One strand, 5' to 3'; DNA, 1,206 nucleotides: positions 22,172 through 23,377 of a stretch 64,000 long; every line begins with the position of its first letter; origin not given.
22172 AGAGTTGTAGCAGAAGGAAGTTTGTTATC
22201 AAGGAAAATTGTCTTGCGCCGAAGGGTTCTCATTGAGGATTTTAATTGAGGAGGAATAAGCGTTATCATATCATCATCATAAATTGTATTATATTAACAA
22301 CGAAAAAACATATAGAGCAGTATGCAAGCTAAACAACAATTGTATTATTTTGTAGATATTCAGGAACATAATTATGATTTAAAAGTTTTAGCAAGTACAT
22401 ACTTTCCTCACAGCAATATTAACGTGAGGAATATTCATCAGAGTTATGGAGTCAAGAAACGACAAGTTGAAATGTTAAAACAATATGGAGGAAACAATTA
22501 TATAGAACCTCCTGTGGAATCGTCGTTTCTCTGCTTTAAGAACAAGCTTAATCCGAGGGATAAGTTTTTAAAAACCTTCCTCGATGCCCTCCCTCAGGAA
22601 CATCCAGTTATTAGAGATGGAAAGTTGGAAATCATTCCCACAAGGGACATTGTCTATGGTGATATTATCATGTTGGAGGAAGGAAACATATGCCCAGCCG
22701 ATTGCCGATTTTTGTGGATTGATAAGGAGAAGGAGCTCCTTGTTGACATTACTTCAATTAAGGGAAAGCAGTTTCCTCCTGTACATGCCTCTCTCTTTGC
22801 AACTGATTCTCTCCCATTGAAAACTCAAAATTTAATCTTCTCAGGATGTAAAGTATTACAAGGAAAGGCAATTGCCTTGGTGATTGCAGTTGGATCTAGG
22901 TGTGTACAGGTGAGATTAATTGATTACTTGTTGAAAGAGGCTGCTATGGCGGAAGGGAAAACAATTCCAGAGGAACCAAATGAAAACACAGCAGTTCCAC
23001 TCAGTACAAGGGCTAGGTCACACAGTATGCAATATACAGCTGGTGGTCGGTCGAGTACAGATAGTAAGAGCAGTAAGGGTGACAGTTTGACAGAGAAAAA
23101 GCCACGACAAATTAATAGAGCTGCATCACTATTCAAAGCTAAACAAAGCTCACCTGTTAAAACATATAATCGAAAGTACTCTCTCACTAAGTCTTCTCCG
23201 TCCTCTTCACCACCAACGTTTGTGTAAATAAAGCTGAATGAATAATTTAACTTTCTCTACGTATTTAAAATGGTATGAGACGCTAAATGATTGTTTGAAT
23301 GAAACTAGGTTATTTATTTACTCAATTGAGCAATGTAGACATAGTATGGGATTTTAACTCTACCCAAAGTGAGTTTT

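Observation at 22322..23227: Orphan, degenerate P-type-ATPase actuator domain as a stand-alone soluble protein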

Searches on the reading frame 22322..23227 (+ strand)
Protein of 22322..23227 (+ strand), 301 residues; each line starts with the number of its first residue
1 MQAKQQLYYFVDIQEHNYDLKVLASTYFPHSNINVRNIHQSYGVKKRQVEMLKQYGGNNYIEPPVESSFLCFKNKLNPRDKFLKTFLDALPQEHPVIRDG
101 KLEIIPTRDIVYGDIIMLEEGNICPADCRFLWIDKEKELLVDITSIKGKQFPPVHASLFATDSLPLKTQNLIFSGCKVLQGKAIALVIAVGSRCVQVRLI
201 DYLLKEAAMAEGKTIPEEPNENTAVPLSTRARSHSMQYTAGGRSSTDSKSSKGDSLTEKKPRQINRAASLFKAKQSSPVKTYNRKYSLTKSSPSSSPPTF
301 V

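Call 4: search_protein_families(library=pfam, proteins=[window:22322-23227:+], max_evalue=10)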
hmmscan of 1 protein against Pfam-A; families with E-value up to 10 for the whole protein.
window:22322-23227:+ (301 aa): 1 family
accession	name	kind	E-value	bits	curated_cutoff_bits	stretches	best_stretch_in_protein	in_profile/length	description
PF00122.25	E1-E2_ATPase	-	7.9e-13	48.7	28.1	1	91-195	4-93/181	E1-E2 ATPase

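Call 5: find_homologous_proteins(query=window:22322-23224:+, max_evalue=0.001)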
Query window:22322-23224:+ (301 aa): 5 proteins with E <= 0.001 among 1241 candidates.
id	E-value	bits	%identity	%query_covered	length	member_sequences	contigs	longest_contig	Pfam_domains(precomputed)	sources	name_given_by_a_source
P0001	2.7e-198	675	100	100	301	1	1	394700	PF00122.26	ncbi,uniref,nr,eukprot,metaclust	ncbi:predicted protein [Naegleria gruberi]|uniref:Predicted protein n=1 Tax=Naegleria gruberi TaxID=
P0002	8.9e-70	253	53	72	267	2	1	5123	PF00122.26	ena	-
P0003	3.5e-7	48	39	38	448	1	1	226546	PF00690.32,PF00122.26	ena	-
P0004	1.2e-5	43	33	37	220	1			PF00690.32,PF00122.26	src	-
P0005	2.4e-5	42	38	32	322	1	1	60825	PF00690.32,PF00122.26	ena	-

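Call 6: search_solved_structures(query=window:22322-23224:+, max_evalue=0.01, show_alignments=3)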
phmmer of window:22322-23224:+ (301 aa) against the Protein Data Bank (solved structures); distinct sequences matched with E-value up to 0.01: 69 (the best 60 are shown).
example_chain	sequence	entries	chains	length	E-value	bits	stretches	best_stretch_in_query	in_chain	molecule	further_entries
9roj_A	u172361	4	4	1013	2.1e-11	47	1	71-200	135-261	Sodium/potassium-transporting ATPase subunit alpha-3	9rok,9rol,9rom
8d3y_A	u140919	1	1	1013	4.4e-11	45.9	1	79-200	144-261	Sodium/potassium-transporting ATPase subunit alpha-3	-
8d3u_A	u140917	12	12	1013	4.8e-11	45.8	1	79-200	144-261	Sodium/potassium-transporting ATPase subunit alpha-3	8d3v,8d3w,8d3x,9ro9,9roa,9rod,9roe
4xe5_A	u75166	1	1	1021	7e-11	45.3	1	79-200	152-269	Sodium/potassium-transporting ATPase subunit alpha-1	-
24rc_A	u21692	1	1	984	8.2e-11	45.1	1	79-200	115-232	Sodium/potassium-transporting ATPase subunit alpha-1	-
9wak_A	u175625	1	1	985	8.2e-11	45.1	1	79-200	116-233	Sodium/potassium-transporting ATPase subunit alpha-1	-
9kcj_A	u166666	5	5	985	8.2e-11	45.1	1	79-200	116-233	Sodium/potassium-transporting ATPase subunit alpha-1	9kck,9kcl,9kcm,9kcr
9kcg_A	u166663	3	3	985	8.2e-11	45.1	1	79-200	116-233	Sodium/potassium-transporting ATPase subunit alpha-1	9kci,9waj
3n23_A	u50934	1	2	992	8.3e-11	45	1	79-200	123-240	Sodium/potassium-transporting ATPase subunit alpha-1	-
3b8e_A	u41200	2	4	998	8.3e-11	45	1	79-200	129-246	Sodium/potassium-transporting ATPase subunit alpha-1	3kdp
3wgu_A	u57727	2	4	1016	8.5e-11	45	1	79-200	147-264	Sodium/potassium-transporting ATPase subunit alpha-1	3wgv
7d91_A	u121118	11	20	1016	8.5e-11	45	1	79-200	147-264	Sodium/potassium-transporting ATPase subunit alpha-1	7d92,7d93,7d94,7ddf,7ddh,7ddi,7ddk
8jbk_A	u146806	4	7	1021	8.5e-11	45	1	79-200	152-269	Sodium/potassium-transporting ATPase subunit alpha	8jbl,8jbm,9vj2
7yzr_A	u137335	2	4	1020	8.6e-11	45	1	79-200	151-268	Sodium/potassium-transporting ATPase subunit alpha-1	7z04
4hqj_A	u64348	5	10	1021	8.6e-11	45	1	79-200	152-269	Sodium/potassium-transporting ATPase subunit alpha-1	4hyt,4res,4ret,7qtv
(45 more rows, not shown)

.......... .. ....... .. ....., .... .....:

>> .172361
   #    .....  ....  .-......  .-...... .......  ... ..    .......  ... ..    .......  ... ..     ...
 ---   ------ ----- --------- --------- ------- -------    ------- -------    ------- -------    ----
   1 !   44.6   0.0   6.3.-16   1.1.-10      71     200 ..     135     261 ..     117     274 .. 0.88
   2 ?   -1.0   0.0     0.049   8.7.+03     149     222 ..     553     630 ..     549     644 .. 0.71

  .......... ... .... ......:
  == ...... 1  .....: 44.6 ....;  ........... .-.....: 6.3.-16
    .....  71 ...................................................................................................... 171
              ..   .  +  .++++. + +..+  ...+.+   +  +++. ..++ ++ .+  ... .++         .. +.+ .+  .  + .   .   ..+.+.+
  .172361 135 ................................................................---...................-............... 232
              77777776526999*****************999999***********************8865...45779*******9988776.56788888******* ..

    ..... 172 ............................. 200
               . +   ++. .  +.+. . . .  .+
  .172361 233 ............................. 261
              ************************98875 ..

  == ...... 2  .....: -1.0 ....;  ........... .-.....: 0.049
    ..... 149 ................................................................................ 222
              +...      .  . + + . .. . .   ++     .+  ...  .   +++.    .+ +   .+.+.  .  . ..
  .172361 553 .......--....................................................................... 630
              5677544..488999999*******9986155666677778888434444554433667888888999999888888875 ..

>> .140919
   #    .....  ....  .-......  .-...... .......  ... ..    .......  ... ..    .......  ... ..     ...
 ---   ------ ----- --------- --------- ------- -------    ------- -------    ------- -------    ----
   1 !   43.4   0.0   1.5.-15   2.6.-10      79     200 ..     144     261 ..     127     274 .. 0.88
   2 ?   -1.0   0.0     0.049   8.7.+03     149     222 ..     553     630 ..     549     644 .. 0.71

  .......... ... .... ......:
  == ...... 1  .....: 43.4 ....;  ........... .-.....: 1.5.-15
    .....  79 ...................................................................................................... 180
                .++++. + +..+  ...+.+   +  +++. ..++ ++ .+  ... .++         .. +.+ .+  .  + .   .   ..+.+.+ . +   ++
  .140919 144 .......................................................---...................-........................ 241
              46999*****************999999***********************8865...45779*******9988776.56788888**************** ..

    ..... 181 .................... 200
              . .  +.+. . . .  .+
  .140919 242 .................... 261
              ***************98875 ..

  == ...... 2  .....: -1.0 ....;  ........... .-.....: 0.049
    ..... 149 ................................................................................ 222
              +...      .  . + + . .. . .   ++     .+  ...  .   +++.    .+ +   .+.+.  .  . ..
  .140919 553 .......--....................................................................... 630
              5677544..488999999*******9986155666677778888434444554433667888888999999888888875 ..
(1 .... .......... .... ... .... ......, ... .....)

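Call 8: find_encoding_contigs(protein=P0002, flank=10000)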
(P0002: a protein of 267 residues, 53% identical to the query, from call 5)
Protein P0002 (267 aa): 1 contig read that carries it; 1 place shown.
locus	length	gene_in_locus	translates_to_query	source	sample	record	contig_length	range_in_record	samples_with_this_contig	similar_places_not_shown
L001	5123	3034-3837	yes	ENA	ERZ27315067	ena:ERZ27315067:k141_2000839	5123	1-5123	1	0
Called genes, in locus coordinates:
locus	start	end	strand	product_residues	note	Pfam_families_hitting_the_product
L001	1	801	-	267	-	?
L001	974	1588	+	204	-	PF00128:Alpha-amylase (weak)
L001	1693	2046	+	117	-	-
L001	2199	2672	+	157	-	-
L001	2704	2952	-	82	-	-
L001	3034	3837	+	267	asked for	PF00122:E1-E2_ATPase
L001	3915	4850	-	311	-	PF13489:Methyltransf_23, PF13847:Methyltransf_31 (weak), PF08242:Methyltransf_12 (weak), PF13649:Methyltransf_25 (weak)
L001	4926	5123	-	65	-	?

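Call 12: list_cluster_members(proteins=[P0001, P0002])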
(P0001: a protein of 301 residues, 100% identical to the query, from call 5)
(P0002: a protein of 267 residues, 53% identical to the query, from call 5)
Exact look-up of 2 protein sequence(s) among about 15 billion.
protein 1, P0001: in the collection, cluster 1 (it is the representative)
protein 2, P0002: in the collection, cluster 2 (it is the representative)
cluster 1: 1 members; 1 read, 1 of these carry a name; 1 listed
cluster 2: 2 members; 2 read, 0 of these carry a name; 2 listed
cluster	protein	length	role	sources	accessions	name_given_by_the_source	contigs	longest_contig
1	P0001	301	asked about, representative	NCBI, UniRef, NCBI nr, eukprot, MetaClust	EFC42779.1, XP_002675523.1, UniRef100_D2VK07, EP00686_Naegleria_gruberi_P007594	predicted protein [Naegleria gruberi] | Predicted protein n=1 Tax=Naegleria gruberi TaxID=5762 RepID=D2VK07_NAEGR | uncharacterized protein NAEGRDRAFT_69227 [Naegleria gruberi]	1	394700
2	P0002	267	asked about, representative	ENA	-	-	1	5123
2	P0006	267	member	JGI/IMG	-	-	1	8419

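Call 14: find_encoding_contigs(protein=P0006, flank=10000)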
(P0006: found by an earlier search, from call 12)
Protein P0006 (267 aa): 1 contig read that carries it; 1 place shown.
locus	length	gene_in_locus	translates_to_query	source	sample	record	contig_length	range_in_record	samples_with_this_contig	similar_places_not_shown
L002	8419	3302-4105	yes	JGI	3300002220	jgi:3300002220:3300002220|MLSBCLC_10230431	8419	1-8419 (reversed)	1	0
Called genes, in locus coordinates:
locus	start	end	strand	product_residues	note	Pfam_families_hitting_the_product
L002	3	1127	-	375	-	?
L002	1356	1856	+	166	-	PF00128:Alpha-amylase (weak)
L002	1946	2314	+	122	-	-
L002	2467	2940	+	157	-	-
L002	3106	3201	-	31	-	-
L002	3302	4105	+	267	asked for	PF00122:E1-E2_ATPase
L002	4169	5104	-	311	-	PF13489:Methyltransf_23, PF13847:Methyltransf_31 (weak), PF08242:Methyltransf_12 (weak), PF13649:Methyltransf_25 (weak)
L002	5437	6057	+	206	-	-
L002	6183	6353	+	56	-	-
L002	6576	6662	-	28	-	-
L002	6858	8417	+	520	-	?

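Call 28: search_protein_families(library=ncbifam, proteins=[window:22322-23224:+, P0002], max_evalue=1)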
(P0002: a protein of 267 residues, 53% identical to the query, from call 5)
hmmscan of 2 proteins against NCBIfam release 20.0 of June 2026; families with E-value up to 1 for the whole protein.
window:22322-23224:+ (301 aa): 11 families
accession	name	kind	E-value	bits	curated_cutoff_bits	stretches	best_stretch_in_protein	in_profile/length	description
TIGR01106.1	ATPase-IIC_X-K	subfamily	3.9e-14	51.5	946.1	1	81-199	130-244/997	Na,H/K antiporter P-type ATPase subunit alpha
TIGR01647.1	ATPase-IIIA_H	equivalog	1.3e-12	46.8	615.5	1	81-193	81-179/755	plasma-membrane proton-efflux P-type ATPase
TIGR01524.1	ATPase-IIIB_Mg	equivalog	1.1e-10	40.1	610.75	1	99-195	138-233/867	magnesium-translocating P-type ATPase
TIGR01522.1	ATPase-IIA2_Ca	equivalog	1.6e-09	36.1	798.3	1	81-194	106-214/854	calcium-transporting P-type ATPase, PMR1-type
TIGR01517.1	ATPase-IIB_Ca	equivalog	2.9e-09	35.7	507.05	1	92-204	156-253/882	calcium-translocating P-type ATPase, PMCA-type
TIGR01116.1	ATPase-IIA1_Ca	equivalog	2.2e-07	29.4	703.4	1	106-194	74-161/799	calcium-translocating P-type ATPase, SERCA-type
TIGR01523.1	ATPase-IID_K-Na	equivalog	1.1e-06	26.6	645.05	1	91-194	118-221/997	potassium/sodium efflux P-type ATPase, fungal-type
NF011702.0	PRK15122.1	subfamily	2e-05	22.8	975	1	100-194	166-269/907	magnesium-translocating P-type ATPase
TIGR01494.1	ATPase_P-type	subfamily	2.9e-05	22.7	62.3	1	91-151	33-89/478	HAD-IC family P-type ATPase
TIGR01657.1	P-ATPase-V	hypoth_equivalog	0.00034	18.2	618.25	1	95-182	232-324/1055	ATP13A2 family polyamine export P-type ATPase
TIGR01525.1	ATPase-IB_hvy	subfamily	0.0074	15.2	346.25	1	83-130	46-94/560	heavy metal translocating P-type ATPase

P0002 (267 aa): 15 families
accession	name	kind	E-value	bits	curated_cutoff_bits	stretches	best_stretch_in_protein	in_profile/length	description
TIGR01106.1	ATPase-IIC_X-K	subfamily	2.3e-16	58.9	946.1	1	82-201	130-248/997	Na,H/K antiporter P-type ATPase subunit alpha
TIGR01524.1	ATPase-IIIB_Mg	equivalog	4e-13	48.2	610.75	1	99-216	137-256/867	magnesium-translocating P-type ATPase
TIGR01647.1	ATPase-IIIA_H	equivalog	4.2e-13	48.4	615.5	1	84-191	83-179/755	plasma-membrane proton-efflux P-type ATPase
TIGR01522.1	ATPase-IIA2_Ca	equivalog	4.2e-13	48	798.3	1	89-201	113-223/854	calcium-transporting P-type ATPase, PMR1-type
TIGR01517.1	ATPase-IIB_Ca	equivalog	1.1e-09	37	507.05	1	93-208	156-259/882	calcium-translocating P-type ATPase, PMCA-type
TIGR01116.1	ATPase-IIA1_Ca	equivalog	3.2e-08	32.2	703.4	1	91-192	62-161/799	calcium-translocating P-type ATPase, SERCA-type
NF011702.0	PRK15122.1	subfamily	5.7e-08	31.2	975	1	96-216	161-293/907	magnesium-translocating P-type ATPase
TIGR01525.1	ATPase-IB_hvy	subfamily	5.7e-06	25.5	346.25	1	84-150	46-112/560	heavy metal translocating P-type ATPase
TIGR01494.1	ATPase_P-type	subfamily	7.5e-06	24.6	62.3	1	92-147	34-87/478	HAD-IC family P-type ATPase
TIGR01657.1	P-ATPase-V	hypoth_equivalog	1.2e-05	23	618.25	1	91-178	227-322/1055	ATP13A2 family polyamine export P-type ATPase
TIGR01523.1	ATPase-IID_K-Na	equivalog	3.8e-05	21.5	645.05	1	96-191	121-220/997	potassium/sodium efflux P-type ATPase, fungal-type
TIGR01512.1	ATPase-IB2_Cd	subfamily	0.00034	19.4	313.5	1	82-150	44-107/494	cadmium family heavy metal-translocating P-type ATPase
TIGR01497.1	kdpB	equivalog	0.004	15.3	527.9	1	96-152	109-164/675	potassium-transporting ATPase subunit KdpB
TIGR01511.1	ATPase-IB1_Cu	subfamily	0.083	11.7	397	1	104-149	87-131/542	copper-translocating P-type ATPase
NF008262.1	PRK11033.1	equivalog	0.27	9.6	1005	1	84-150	223-288/731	zinc/cadmium/mercury/lead-transporting ATPase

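Call 29: search_protein_families(library=pfam, proteins=[P0002], max_evalue=1)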
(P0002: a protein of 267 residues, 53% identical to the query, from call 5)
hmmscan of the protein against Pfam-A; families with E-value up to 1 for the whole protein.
P0002 (267 aa): 1 family
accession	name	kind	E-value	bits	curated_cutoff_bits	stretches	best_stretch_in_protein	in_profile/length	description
PF00122.25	E1-E2_ATPase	-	1.9e-15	57.3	28.1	1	91-193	3-93/181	E1-E2 ATPase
